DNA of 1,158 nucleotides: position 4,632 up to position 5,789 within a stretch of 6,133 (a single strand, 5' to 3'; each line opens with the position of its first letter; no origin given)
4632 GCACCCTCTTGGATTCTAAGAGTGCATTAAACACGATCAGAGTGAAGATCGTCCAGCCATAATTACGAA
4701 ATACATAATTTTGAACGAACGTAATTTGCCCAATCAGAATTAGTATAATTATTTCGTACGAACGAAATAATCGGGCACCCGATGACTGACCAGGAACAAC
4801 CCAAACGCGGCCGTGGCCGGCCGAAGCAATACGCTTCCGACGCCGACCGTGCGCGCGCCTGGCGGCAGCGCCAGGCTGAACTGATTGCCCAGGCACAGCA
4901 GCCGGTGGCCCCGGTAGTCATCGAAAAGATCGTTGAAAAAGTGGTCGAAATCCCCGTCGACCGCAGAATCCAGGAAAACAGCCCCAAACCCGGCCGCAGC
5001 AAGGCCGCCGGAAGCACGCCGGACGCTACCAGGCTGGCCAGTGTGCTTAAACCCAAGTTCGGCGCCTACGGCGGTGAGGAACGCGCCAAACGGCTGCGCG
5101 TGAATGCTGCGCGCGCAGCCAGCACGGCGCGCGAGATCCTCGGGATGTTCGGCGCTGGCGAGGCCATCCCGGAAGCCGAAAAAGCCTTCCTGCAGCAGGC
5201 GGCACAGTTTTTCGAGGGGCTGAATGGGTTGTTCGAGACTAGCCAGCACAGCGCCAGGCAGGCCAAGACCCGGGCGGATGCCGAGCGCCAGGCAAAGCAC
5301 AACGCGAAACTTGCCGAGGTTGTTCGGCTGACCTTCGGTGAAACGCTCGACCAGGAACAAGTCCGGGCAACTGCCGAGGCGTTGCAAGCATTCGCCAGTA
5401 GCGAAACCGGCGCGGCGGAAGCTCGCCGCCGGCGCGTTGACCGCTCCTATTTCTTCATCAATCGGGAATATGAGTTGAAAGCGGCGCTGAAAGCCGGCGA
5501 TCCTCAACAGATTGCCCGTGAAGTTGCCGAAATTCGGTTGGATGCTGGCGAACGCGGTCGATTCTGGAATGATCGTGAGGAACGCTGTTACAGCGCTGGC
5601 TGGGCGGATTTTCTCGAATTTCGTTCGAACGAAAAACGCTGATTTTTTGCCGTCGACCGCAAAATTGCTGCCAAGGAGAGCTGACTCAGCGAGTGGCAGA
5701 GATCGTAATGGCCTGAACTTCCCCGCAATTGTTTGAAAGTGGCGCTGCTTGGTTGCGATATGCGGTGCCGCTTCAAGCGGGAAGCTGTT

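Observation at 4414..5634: A recurring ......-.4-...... operator marks both ends of the 286-aa gene, with a variant upstream of the small ORF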

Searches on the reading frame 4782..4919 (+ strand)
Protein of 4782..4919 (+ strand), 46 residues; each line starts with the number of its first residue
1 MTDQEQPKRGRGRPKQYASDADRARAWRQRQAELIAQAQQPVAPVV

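Call 89: find_homologous_proteins(query=A7, max_evalue=0.01)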
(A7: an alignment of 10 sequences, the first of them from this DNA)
Query A7 (10 sequences) (46 aa, profile of the alignment): 50 proteins with E <= 0.01 among 549 candidates.
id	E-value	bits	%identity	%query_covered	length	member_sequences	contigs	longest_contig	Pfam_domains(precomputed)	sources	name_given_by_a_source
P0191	6.1e-19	85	74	100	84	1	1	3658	-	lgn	-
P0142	7.5e-16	75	70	96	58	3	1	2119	-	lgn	-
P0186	3.1e-13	67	51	93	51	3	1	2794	-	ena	-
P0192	2.5e-9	54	45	67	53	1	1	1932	-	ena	-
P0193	2.6e-7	48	55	63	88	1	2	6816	-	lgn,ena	-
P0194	4.3e-6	44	76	46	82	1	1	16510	-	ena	-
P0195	1.3e-5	42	60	54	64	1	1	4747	-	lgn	-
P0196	1.5e-5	42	50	65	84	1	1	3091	-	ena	-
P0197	1.7e-5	42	68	54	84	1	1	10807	-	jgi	jgi:hypothetical protein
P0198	2.7e-5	41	64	48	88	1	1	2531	PF10723.16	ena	-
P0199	2.7e-5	41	72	54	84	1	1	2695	-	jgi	jgi:hypothetical protein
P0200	2.8e-5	41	55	48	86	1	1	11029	-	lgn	-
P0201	3.9e-5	41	50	61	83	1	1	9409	-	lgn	-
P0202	4.6e-5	41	69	57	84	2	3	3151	-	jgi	jgi:hypothetical protein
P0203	8.8e-5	40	67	46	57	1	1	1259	-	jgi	jgi:hypothetical protein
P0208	2.3e-4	38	52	63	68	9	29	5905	-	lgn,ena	-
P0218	2.0e-3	35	57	46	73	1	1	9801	PF01402.28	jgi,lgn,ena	-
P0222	2.2e-3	35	44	74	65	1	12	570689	-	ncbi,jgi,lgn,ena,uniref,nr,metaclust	ncbi:hypothetical protein [Polaromonas sp. JS666]|uniref:hypothetical protein n=1 Tax=Polaromonas sp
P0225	2.4e-3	35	52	63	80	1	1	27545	-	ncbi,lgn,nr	ncbi:hypothetical protein EON83_26365 [bacterium]|nr:MAG: hypothetical protein EON83_26365 [bacteriu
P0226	2.6e-3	35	43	46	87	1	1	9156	PF10723.16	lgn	-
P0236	5.7e-3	34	38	87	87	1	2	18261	-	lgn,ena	-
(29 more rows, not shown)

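Call 91: search_protein_families(library=pfam, proteins=[P0198, P0226, P0218, P0222, P0197, P0193, P0208, P0225, P0236, P0194], max_evalue=1)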
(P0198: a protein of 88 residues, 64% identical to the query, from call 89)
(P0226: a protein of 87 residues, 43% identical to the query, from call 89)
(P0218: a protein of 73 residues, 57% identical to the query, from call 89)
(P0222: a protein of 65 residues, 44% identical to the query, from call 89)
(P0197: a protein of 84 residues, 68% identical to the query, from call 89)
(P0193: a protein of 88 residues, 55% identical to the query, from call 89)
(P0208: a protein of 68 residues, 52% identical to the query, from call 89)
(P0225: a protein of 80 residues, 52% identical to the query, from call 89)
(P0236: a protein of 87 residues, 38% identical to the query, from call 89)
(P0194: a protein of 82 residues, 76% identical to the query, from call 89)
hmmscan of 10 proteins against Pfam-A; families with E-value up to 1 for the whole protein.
P0198 (88 aa): 0 families

P0226 (87 aa): 3 families
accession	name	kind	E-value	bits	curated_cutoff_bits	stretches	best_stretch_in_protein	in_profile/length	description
PF01402.27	RHH_1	-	0.0005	20.4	20.5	1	26-57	2-33/39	Ribbon-helix-helix protein, copG family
PF13189.12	Cytidylate_kin2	-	0.075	13.6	28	1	13-58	100-145/176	Cytidylate kinase-like family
PF07196.18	Flagellin_IN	-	0.18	12.5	22.7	1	26-57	12-43/55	Flagellin hook IN motif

P0218 (73 aa): 2 families
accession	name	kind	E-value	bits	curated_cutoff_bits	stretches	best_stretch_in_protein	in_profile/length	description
PF01402.27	RHH_1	-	3.7e-06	27.1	20.5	1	23-59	1-37/39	Ribbon-helix-helix protein, copG family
PF12651.13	RHH_3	-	0.0056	17.1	21.6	1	21-56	2-37/44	Ribbon-helix-helix domain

P0222 (65 aa): 1 family
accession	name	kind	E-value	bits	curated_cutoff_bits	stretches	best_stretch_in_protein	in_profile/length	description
PF16188.10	Peptidase_M24_C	-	0.2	12.1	28.9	1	40-64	1-25/63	C-terminal region of peptidase_M24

P0197 (84 aa): 2 families
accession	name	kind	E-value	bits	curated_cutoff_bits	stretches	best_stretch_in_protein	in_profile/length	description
PF21351.2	TetR_C_41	-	0.05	14.3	27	1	20-73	56-108/108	Tetracyclin repressor-like, C-terminal domain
PF24414.1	DUF7547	-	0.062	13.7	27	1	8-59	76-124/209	Family of unknown function (DUF7547)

P0193 (88 aa): 3 families
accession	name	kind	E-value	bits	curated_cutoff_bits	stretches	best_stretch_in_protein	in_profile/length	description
PF02178.24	AT_hook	-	0.036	14.4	17.4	1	16-23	1-8/13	AT hook motif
PF00543.27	P-II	-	0.045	14.5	25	1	17-86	34-99/102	Nitrogen regulatory protein P-II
PF10038.14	DUF2274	-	0.11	13.3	23.8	1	40-62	13-35/69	Protein of unknown function (DUF2274)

P0208 (68 aa): 1 family
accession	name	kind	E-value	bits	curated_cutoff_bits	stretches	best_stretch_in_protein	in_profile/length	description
PF02178.24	AT_hook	-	0.033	14.5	17.4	1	11-20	3-12/13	AT hook motif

P0225 (80 aa): 0 families

P0236 (87 aa): 0 families

P0194 (82 aa): 1 family
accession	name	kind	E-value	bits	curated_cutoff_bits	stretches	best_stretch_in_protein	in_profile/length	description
PF12884.12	TORC_N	-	0.093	13.9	25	1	4-44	2-34/63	Transducer of regulated CREB activity, N terminus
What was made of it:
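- On AT-hook-bearing DNA-binding proteins: Relatives P0193 and P0208 score E about 0.03, below the cut-off (call 91).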

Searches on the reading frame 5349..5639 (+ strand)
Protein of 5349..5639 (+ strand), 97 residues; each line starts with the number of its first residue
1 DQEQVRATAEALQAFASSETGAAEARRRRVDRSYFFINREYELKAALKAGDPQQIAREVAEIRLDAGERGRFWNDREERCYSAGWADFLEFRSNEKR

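Call 71: predict_structure(alignment_id=A4)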
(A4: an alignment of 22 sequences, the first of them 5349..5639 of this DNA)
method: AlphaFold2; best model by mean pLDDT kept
length: 97 residues; sequences in the alignment: 22
mean_pLDDT: 94.7   pTM: 0.83
mean pLDDT of the five models: 94.7, 93.5, 93.5, 93.4, 92.9
residues with pLDDT >= 90: 91; 70-90: 4; 50-70: 2; < 50: 0
segments of 3 or more residues with pLDDT < 50: none
pLDDT, mean of each block of 10 residues (from residue 1): 93 96 96 95 96 96 96 97 97 81
secondary structure, 60 per line:
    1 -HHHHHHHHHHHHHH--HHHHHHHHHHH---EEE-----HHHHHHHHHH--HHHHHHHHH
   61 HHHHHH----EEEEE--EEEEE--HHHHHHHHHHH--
elements in order: H2-15 H18-28 E32-34 H40-49 H52-66 E71-75 E78-82 H85-95

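Call 74: fold_search(model_id=the predicted structure, library=pdb)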
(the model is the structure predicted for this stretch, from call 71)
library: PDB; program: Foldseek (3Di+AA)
matches with E <= 10: 231; with E <= 0.001: 0
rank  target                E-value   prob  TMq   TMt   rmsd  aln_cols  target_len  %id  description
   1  6jmi_B                4.1e-01  0.14  0.20  0.20  11.9        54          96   13  Crystal structure of M.tuberculosis Rv0081 (released 2019-04-10)
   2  6jmi_A                8.0e-01  0.13  0.20  0.20  10.5        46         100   13  Crystal structure of M.tuberculosis Rv0081 (released 2019-04-10)
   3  6jmi_C                8.0e-01  0.11  0.21  0.21  12.3        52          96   15  Crystal structure of M.tuberculosis Rv0081 (released 2019-04-10)
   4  1smt_A                8.5e-01  0.11  0.20  0.19  12.0        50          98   10  SMTB REPRESSOR FROM SYNECHOCOCCUS PCC7942 (released 1997-12-03)
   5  6o8k                  9.1e-01  0.12  0.22  0.22  11.6        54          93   15  Crystal Structure of apo and reduced Sulfide-responsive transcriptional repressor (SqrR) from Rhodobacter capsulatus. (released 2020-04-01)
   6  9cc7_C                9.1e-01  0.08  0.27  0.19  11.2       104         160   15  Bacteriophage PhiTE extended connector complex (released 2025-04-16)
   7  1r22_B                9.7e-01  0.10  0.21  0.21  12.1        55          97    9  Crystal structure of the cyanobacterial metallothionein repressor SmtB (C14S/C61S/C121S mutant) in the Zn2alpha5-form (released 2004-05-18)
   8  6o8n_B                9.7e-01  0.10  0.18  0.18  11.8        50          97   12  Crystal Structure of C9S tetrasulfide state of Sulfide-responsive transcriptional repressor (SqrR) from Rhodobacter ca (released 2020-04-01)
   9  6o8n_A                1.0e+00  0.12  0.18  0.18   9.8        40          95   12  Crystal Structure of C9S tetrasulfide state of Sulfide-responsive transcriptional repressor (SqrR) from Rhodobacter ca (released 2020-04-01)
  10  2dqr_D                1.1e+00  0.08  0.25  0.23  11.4        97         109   12  Crystal structure of the replication terminator protein mutant RTP.E39K.R42Q (released 2007-05-29)
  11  1smt_B                1.2e+00  0.10  0.20  0.19  12.0        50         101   10  SMTB REPRESSOR FROM SYNECHOCOCCUS PCC7942 (released 1997-12-03)
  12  1r23_B                1.3e+00  0.10  0.20  0.20  11.9        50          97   10  Crystal structure of the cyanobacterial metallothionein repressor SmtB in the Zn1-form (one Zn(II) per dimer) (released 2004-05-18)
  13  1r1t_B                1.3e+00  0.09  0.19  0.19  12.0        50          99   10  Crystal structure of the cyanobacterial metallothionein repressor SmtB in the apo-form (released 2004-05-18)
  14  3cuo_A                1.4e+00  0.10  0.23  0.23  12.0        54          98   13  Crystal structure of the predicted DNA-binding transcriptional regulator from E. coli (released 2008-06-17)
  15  6aht_A                1.4e+00  0.09  0.25  0.22  12.8        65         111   12  Plasmid partitioning protein TubR from Bacillus cereus (released 2019-06-26)
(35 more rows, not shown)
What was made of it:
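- On Winged helix-turn-helix repressors (ArsR/SmtB, MarR, PadR): The top PDB hits are almost all winged-helix DNA binders, but with E = 0.4-3.4 and TM about 0.2 (call 74).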
